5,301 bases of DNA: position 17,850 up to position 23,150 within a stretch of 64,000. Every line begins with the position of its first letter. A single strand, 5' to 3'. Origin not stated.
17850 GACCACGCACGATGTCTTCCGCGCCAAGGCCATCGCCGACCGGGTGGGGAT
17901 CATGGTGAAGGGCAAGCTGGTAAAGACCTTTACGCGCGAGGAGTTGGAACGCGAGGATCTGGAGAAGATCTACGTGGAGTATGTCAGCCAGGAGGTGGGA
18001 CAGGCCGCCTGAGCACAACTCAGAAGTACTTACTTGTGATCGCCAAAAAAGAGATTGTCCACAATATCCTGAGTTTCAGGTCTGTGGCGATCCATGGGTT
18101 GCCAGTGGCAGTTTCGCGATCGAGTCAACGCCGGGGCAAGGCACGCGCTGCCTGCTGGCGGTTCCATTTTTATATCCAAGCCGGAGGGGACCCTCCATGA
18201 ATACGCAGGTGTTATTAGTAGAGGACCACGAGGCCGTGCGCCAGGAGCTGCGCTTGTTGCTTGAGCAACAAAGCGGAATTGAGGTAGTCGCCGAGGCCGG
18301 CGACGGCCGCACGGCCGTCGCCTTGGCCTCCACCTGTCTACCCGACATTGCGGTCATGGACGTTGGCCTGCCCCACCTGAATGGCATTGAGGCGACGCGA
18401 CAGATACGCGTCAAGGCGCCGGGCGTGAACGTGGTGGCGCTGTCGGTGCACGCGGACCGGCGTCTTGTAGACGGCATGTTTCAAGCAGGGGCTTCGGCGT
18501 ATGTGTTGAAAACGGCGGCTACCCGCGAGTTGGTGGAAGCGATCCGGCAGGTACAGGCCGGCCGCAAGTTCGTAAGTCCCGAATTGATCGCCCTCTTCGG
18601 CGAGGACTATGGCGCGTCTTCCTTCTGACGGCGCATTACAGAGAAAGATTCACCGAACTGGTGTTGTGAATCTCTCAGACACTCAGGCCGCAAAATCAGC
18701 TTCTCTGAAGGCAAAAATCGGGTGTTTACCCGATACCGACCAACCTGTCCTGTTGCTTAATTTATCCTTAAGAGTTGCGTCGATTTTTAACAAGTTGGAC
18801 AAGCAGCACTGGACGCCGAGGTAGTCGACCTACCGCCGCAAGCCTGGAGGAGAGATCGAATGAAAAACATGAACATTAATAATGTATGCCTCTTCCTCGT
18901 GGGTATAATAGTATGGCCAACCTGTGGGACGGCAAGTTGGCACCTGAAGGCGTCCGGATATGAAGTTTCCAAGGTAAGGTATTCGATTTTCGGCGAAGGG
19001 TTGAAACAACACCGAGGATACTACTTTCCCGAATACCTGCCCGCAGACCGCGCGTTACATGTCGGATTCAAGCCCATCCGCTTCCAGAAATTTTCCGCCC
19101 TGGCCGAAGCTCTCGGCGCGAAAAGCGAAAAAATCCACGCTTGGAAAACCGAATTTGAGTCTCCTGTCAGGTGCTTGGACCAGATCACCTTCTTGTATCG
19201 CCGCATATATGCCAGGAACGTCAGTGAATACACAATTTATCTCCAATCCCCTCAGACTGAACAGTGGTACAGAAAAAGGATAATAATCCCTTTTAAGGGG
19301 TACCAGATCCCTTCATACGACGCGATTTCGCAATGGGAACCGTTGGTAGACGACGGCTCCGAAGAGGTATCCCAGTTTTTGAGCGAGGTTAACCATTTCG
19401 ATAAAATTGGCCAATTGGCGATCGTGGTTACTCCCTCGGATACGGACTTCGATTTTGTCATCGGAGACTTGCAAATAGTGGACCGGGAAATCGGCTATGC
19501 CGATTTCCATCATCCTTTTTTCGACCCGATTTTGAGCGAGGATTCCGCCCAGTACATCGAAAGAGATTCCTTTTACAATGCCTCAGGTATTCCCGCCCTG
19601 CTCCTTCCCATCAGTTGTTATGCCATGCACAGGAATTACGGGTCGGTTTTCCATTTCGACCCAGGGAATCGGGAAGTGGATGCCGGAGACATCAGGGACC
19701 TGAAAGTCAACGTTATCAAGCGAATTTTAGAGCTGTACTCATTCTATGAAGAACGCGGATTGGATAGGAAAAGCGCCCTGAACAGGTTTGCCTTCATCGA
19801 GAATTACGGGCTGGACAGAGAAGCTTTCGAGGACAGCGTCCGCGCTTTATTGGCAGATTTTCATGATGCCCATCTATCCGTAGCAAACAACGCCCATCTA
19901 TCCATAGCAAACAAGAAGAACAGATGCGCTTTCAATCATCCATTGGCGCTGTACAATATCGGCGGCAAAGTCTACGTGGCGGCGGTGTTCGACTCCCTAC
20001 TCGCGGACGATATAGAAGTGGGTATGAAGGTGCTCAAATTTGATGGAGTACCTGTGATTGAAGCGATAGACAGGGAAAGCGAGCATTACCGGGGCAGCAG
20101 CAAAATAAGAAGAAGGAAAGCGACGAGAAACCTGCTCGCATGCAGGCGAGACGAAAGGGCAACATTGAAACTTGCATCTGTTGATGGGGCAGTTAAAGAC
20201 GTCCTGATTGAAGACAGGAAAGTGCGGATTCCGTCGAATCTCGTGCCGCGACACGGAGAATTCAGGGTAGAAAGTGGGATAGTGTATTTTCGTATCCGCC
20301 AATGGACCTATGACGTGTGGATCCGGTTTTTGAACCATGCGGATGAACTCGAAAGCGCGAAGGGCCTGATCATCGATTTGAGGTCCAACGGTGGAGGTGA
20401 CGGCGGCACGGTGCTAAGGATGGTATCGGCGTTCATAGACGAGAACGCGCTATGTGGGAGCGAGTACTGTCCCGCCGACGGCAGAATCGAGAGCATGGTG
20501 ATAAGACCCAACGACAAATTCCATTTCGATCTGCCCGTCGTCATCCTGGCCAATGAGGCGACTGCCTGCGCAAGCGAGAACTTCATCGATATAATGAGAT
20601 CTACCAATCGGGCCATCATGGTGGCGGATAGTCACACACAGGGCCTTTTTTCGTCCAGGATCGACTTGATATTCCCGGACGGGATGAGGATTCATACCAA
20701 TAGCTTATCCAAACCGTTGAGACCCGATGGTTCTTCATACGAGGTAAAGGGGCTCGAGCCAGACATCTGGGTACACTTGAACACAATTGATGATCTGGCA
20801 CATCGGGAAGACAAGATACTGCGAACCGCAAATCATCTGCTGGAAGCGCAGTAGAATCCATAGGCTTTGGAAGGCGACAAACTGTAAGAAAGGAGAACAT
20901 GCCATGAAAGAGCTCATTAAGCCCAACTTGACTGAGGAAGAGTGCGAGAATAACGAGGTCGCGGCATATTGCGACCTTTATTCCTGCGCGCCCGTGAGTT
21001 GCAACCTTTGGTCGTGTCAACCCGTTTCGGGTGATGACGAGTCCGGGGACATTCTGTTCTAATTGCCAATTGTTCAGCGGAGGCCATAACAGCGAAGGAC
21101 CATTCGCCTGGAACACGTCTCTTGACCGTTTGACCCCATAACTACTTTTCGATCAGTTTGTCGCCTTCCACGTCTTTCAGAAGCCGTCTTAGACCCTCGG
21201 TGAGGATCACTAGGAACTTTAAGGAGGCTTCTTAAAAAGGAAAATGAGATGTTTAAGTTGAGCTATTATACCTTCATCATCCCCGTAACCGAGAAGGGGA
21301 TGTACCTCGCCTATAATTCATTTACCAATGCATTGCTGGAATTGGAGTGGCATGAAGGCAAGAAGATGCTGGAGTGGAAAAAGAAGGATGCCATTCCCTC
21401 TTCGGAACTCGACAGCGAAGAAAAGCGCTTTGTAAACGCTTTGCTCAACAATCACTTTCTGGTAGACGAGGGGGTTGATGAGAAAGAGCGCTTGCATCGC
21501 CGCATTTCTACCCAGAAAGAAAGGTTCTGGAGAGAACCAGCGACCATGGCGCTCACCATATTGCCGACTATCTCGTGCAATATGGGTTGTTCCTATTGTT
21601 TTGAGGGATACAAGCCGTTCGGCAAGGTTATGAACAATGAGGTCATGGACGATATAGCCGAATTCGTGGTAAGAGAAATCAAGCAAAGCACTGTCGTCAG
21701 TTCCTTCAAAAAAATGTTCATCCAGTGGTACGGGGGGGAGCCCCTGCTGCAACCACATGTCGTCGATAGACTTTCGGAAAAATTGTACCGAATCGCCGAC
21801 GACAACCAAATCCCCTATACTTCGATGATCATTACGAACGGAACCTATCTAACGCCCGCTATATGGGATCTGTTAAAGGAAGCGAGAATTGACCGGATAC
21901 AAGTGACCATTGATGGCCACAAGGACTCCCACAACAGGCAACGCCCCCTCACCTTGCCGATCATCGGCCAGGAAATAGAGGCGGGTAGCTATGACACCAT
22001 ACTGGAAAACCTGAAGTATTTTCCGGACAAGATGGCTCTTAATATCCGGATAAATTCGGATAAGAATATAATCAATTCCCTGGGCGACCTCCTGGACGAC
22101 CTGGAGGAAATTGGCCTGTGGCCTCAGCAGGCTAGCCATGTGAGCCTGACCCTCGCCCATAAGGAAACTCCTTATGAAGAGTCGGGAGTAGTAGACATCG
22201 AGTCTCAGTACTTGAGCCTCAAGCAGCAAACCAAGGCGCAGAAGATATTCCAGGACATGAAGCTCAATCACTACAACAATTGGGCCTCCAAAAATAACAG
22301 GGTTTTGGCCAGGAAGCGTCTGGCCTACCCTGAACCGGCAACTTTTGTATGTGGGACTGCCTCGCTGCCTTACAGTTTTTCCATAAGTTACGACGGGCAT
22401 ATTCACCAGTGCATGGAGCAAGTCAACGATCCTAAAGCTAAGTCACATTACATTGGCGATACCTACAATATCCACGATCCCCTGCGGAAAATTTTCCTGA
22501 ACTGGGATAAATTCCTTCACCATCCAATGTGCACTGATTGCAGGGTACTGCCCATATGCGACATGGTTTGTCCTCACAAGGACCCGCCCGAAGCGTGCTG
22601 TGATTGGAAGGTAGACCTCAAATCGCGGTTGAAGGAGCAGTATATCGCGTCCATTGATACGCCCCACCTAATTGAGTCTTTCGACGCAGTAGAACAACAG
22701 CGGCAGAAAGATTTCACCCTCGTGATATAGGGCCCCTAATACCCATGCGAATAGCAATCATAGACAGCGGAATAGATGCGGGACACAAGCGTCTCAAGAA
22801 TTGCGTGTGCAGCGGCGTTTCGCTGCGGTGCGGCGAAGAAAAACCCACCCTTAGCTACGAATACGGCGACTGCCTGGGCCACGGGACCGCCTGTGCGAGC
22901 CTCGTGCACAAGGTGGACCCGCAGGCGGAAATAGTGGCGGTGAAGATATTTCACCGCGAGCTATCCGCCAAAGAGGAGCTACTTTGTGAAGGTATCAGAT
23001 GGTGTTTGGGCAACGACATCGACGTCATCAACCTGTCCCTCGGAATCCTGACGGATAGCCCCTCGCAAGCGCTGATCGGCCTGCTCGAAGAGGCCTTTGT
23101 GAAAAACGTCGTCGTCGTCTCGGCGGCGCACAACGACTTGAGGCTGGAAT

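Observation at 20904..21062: Precursor peptide with four perfectly periodic C-X3-S pentads and an acidic, hydrophobic-ended tail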

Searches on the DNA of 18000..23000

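Call 55: search_rna_families(source=window, start=18000, end=23000, threshold=evalue, max_evalue=1)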
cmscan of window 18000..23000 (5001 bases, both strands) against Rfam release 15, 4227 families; matches with E-value up to 1: 0.
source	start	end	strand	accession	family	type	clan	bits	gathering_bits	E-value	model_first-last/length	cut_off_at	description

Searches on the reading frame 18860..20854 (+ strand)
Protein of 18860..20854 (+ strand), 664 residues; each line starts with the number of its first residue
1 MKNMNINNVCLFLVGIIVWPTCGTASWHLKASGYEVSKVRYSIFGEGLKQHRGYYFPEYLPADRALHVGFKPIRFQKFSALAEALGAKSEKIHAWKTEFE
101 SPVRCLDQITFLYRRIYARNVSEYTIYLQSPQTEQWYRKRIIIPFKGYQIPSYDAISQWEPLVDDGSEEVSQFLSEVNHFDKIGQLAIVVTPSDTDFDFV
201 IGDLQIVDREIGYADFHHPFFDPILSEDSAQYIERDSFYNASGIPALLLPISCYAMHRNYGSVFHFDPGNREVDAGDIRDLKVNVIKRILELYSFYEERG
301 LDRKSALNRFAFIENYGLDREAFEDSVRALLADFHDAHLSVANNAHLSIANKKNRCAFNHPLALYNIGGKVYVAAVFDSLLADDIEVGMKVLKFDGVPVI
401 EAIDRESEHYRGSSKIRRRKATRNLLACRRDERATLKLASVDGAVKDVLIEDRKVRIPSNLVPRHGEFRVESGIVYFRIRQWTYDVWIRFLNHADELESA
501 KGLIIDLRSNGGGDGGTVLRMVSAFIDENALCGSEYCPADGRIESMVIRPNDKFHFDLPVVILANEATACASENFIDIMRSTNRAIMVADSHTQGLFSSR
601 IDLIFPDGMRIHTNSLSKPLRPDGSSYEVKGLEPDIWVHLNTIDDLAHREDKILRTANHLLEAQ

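Call 4: search_protein_families(library=pfam, proteins=[window:18860-20854:+], max_evalue=0.01)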
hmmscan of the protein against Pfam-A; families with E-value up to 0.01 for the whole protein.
window:18860-20854:+ (664 aa): 1 family
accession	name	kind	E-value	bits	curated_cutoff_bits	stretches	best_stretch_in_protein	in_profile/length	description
PF03572.23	Peptidase_S41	-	5.4e-20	72.1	24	1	474-636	2-163/165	Peptidase family S41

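Call 5: search_protein_families(library=ncbifam, proteins=[window:18860-20854:+], max_evalue=0.01)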
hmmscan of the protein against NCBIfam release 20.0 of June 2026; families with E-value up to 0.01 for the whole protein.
window:18860-20854:+ (664 aa): 10 families
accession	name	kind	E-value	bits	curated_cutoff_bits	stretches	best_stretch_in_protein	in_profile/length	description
TIGR00225.1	prc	subfamily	1.5e-15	57.1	218.6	1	453-650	132-325/335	C-terminal processing peptidase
NF045591.1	Cterm_S41_CtpZ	exception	2.2e-14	53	525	1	424-663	166-399/403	carboxyl-terminal processing protease CtpZ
NF052377.1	lmo1851_S41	exception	4.3e-10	38.9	725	1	491-647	226-376/468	lmo1851 family serine protease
NF045590.1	Cterm_S41_CtpC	exception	8e-10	38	665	1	471-645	215-385/418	carboxyl-terminal processing protease CtpC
NF008388.1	PRK11186.1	exception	4.2e-08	32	825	1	498-593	383-476/663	carboxy terminal-processing peptidase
NF045588.1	Cterm_S41_CtpA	exception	4.3e-08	32.4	625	1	471-652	213-392/401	carboxyl-terminal processing protease CtpA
NF033424.1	chlamy_CPAF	equivalog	6.8e-08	31.6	250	1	548-648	447-547/564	protease-like activity factor CPAF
NF051464.1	tail_spec_CT441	exception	9.3e-08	31.2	700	1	498-595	386-480/645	tail-specific protease Tsp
NF045589.1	Cterm_S41_CtpB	exception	1.1e-07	30.9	633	1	427-646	175-388/416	carboxyl-terminal processing protease CtpB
TIGR03900.1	prc_long_Delta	hypoth_equivalog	1.1e-06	27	660.95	1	472-589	237-355/973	MXAN_5808 family serine peptidase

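Call 65: search_solved_structures(query=window:18860-20851:+, max_evalue=0.01, show_alignments=1)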
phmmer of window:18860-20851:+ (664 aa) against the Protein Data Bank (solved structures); distinct sequences matched with E-value up to 0.01: 20.
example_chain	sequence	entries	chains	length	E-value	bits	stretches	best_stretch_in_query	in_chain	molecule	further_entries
4l8k_A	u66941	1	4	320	3.5e-09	39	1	497-661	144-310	putative peptidase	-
9ku3_A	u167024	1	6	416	1.4e-08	37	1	471-645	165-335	Carboxyl-terminal protease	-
9ku0_A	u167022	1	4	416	1.6e-08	36.9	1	471-645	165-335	Carboxyl-terminal protease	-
9jr1_A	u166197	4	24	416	1.6e-08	36.9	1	471-645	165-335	Carboxyl-terminal protease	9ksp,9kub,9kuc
9frx_A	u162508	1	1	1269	8.2e-08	34.5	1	501-639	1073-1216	Retinol binding protein 3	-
7rqh_A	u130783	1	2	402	1.1e-07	34.1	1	470-638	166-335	Probable carboxyl-terminal protease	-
8sxe_A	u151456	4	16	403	1.1e-07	34.1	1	470-638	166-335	Probable carboxyl-terminal protease | Carboxyl-terminal protease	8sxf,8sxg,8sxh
7rpq_A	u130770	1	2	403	1.5e-07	33.6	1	470-638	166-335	Probable carboxyl-terminal protease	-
8vcb_A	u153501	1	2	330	9.9e-07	30.9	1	497-661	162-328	Q5LIA5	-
4ql6_A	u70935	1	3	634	4.3e-05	25.5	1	499-641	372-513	Carboxy-terminal processing protease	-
6vbb_A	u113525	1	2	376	7.8e-05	24.7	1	475-635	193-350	Peptidase S41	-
1fc7_A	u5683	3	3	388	0.00017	23.6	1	499-638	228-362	PHOTOSYSTEM II D1 PROTEASE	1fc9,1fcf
1fc6_A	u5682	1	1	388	0.00017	23.5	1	499-638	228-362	PHOTOSYSTEM II D1 PROTEASE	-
7jti_D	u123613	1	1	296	0.00033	22.6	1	500-639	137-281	Retinol-binding protein 3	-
8xud_C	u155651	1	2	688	0.0023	19.8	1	485-636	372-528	Tail-specific protease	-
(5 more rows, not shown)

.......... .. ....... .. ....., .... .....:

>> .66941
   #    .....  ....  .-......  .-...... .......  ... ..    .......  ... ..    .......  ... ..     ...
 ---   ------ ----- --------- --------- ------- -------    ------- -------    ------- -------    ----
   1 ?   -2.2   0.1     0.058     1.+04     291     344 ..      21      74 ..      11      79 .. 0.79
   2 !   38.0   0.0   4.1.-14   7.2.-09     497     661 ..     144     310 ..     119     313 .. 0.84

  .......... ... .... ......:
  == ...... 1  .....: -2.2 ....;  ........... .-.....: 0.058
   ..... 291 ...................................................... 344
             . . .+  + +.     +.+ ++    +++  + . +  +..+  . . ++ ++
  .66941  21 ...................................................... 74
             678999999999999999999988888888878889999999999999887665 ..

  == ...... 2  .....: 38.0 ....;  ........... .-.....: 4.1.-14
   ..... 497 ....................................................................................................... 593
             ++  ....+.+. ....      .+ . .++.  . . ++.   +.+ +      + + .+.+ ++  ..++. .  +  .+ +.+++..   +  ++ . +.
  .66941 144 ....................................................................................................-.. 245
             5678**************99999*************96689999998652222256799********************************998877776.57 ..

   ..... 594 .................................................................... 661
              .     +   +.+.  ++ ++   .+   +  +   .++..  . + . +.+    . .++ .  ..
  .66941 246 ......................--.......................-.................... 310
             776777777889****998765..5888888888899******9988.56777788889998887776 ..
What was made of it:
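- The S41 catalytic domain aligns with Ctp/Tsp C-terminal-processing proteases (call 65).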

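Call 69: find_homologous_proteins(query=window:18860-20851:+, max_evalue=1e-20)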
Query window:18860-20851:+ (664 aa): 6 proteins with E <= 1e-20 among 8000 candidates.
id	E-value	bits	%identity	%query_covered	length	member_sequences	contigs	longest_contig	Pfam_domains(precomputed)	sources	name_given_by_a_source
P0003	0.0e+0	1534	100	100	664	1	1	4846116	PF03572.24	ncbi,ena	-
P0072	0.0e+0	1210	80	100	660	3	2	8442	PF03572.24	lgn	-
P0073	0.0e+0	1201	79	100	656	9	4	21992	PF03572.24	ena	-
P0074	0.0e+0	1169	76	100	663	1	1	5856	PF03572.24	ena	-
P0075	0.0e+0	1168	76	100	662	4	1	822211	PF03572.24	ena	-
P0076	7.5e-276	935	75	81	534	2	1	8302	PF03572.24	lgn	-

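Call 81: search_protein_families(library=ncbifam, proteins=[P0001, P0078, P0083, P0086, P0087, P0081], max_evalue=5)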
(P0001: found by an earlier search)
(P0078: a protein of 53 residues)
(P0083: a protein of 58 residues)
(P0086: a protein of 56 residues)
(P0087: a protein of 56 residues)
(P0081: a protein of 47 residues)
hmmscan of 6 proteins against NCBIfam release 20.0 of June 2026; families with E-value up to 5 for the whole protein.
P0001 (52 aa): 1 family
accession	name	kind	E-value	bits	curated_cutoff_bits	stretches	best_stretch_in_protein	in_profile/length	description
NF052472.1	FlmA_fam_RIPP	equivalog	1.5e-06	28.3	30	1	2-52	2-46/46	FlmA family RiPP peptide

P0078 (53 aa): 1 family
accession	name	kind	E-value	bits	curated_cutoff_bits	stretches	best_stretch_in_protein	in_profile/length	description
NF052472.1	FlmA_fam_RIPP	equivalog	0.039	14.1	30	1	2-26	2-24/46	FlmA family RiPP peptide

P0083 (58 aa): 0 families

P0086 (56 aa): 1 family
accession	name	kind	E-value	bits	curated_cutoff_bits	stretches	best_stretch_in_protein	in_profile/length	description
TIGR02269.1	TIGR02269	equivalog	0.077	12.5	85.75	1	10-46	23-59/209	SitA6 family polymorphic toxin lipoprotein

P0087 (56 aa): 2 families
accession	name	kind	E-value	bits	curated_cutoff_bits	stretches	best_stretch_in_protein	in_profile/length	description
NF052472.1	FlmA_fam_RIPP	equivalog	0.047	13.8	30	1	31-56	21-46/46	FlmA family RiPP peptide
TIGR02753.1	sodN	equivalog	0.071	13.3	90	1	10-34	9-33/145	superoxide dismutase, Ni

P0081 (47 aa): 1 family
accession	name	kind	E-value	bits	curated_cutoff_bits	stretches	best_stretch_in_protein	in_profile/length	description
NF052472.1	FlmA_fam_RIPP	equivalog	1.9e-07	31.1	30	1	2-47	2-46/46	FlmA family RiPP peptide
